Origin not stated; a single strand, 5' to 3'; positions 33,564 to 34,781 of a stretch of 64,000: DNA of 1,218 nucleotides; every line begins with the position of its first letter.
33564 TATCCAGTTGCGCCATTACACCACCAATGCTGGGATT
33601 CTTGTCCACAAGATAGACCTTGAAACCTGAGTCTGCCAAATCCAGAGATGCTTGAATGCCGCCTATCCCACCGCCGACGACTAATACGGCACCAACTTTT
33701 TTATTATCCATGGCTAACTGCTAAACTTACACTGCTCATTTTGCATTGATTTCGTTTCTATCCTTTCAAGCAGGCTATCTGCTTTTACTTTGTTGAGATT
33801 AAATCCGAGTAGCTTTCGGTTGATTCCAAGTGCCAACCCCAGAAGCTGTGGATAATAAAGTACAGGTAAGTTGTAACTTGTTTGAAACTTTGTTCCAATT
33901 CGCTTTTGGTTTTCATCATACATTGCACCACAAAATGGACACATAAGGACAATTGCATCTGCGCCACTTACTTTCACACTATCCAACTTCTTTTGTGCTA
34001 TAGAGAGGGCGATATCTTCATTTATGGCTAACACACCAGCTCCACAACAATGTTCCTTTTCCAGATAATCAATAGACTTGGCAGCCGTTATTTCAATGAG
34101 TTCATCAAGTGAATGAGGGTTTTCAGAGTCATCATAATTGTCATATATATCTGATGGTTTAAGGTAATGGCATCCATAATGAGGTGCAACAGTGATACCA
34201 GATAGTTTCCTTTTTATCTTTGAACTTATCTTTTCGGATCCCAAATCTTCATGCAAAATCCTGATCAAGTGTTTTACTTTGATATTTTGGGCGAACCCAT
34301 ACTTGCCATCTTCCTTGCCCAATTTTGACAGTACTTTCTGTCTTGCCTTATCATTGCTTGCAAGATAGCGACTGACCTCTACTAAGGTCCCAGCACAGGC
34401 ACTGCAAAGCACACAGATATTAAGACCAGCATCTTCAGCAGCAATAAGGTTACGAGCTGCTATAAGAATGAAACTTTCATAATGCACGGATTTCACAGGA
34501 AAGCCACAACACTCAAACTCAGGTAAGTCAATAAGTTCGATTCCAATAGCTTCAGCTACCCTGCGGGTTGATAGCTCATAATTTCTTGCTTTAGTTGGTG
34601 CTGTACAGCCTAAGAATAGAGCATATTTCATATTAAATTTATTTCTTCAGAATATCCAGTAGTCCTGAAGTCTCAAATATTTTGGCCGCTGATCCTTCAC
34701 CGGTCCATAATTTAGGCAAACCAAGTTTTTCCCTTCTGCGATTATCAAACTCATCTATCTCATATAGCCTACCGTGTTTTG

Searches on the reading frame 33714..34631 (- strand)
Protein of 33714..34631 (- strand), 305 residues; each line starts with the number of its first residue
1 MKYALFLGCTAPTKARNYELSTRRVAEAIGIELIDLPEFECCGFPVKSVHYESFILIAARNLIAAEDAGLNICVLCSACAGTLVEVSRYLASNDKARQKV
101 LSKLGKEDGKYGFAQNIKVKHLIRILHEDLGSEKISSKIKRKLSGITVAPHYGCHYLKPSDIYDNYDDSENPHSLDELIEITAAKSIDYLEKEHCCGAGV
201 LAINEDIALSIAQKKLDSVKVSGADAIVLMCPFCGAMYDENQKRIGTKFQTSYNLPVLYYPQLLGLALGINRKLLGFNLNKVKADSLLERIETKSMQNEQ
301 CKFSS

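Call 3: search_protein_families(library=pfam, proteins=[window:33714-34631:-], max_evalue=0.01)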
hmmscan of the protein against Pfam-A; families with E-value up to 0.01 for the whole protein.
window:33714-34631:- (305 aa): 1 family
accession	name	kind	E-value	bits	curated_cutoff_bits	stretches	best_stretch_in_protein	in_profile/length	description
PF02754.22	CCG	-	5.4e-27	94.2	20.6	2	148-237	1-83/85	Cysteine-rich domain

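Call 4: search_protein_families(library=ncbifam, proteins=[window:33714-34631:-], max_evalue=0.01)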
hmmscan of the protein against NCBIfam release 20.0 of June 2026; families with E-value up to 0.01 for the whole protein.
window:33714-34631:- (305 aa): 7 families
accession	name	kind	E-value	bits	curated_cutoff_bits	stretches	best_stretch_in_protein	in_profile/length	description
TIGR03288.1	CoB_CoM_SS_B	equivalog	3.7e-77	259.4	345.15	1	2-291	1-290/290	CoB--CoM heterodisulfide reductase subunit B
NF042965.1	MFR_anch_SdhE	equivalog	2.9e-38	132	500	1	2-285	2-279/282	8-methylmenaquinol:fumarate reductase membrane anchor subunit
NF041780.1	hetero_SS_HdrB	equivalog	2.1e-37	129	450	1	5-289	8-303/304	ferredoxin:CoB-CoM heterodisulfide reductase subunit HdrB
NF004898.0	PRK06259.1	equivalog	2.4e-14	52.9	385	1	2-246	263-471/488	fumarate reductase (CoM/CoB) subunit TfrB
NF045670.1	quin_L_LdhH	equivalog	1.2e-13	50.3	800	1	2-234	468-681/706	L-lactate dehydrogenase (quinone) large subunit LdhH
NF008434.0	PRK11274.1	equivalog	3.3e-05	23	333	1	6-65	173-232/409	glycolate oxidase subunit GlcF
NF008369.0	PRK11168.1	equivalog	0.00033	19.7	278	1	4-235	170-377/401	anaerobic glycerol-3-phosphate dehydrogenase subunit C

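Call 42: search_solved_structures(query=window:33714-34631:-, max_evalue=0.001)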
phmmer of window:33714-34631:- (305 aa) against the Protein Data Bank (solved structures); distinct sequences matched with E-value up to 0.001: 5.
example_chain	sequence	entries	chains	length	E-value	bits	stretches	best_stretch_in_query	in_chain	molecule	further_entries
5odc_B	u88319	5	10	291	3.5e-67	230.4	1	1-291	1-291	Heterodisulfide reductase, subunit B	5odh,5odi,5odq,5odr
9sfi_C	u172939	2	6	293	2.8e-65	224.1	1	1-291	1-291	H(2)/formate:CoB-CoM heterodisulfide,ferredoxin reductase subunit B2 | Heterodisulfide reductase subunit B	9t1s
8rvu_b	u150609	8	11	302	6.5e-62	213.1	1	1-293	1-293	H(2):CoB-CoM heterodisulfide,ferredoxin reductase subunit B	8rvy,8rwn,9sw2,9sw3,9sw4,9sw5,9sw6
8rvv_B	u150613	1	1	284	9.1e-60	206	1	1-275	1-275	H(2):CoB-CoM heterodisulfide,ferredoxin reductase subunit B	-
7bkb_B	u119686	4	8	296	2.6e-54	188.1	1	2-290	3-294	CoB--CoM heterodisulfide reductase subunit B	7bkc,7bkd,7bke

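Call 64: search_solved_structures(query=window:33714-34631:-, max_evalue=1e-60, show_alignments=1)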
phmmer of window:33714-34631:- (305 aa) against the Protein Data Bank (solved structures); distinct sequences matched with E-value up to 1e-60: 3.
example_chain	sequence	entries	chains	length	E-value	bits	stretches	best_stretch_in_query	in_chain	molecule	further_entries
5odc_B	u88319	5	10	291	3.5e-67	230.4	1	1-291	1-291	Heterodisulfide reductase, subunit B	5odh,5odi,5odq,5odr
9sfi_C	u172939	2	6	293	2.8e-65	224.1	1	1-291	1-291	H(2)/formate:CoB-CoM heterodisulfide,ferredoxin reductase subunit B2 | Heterodisulfide reductase subunit B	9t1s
8rvu_b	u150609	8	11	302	6.5e-62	213.1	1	1-293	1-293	H(2):CoB-CoM heterodisulfide,ferredoxin reductase subunit B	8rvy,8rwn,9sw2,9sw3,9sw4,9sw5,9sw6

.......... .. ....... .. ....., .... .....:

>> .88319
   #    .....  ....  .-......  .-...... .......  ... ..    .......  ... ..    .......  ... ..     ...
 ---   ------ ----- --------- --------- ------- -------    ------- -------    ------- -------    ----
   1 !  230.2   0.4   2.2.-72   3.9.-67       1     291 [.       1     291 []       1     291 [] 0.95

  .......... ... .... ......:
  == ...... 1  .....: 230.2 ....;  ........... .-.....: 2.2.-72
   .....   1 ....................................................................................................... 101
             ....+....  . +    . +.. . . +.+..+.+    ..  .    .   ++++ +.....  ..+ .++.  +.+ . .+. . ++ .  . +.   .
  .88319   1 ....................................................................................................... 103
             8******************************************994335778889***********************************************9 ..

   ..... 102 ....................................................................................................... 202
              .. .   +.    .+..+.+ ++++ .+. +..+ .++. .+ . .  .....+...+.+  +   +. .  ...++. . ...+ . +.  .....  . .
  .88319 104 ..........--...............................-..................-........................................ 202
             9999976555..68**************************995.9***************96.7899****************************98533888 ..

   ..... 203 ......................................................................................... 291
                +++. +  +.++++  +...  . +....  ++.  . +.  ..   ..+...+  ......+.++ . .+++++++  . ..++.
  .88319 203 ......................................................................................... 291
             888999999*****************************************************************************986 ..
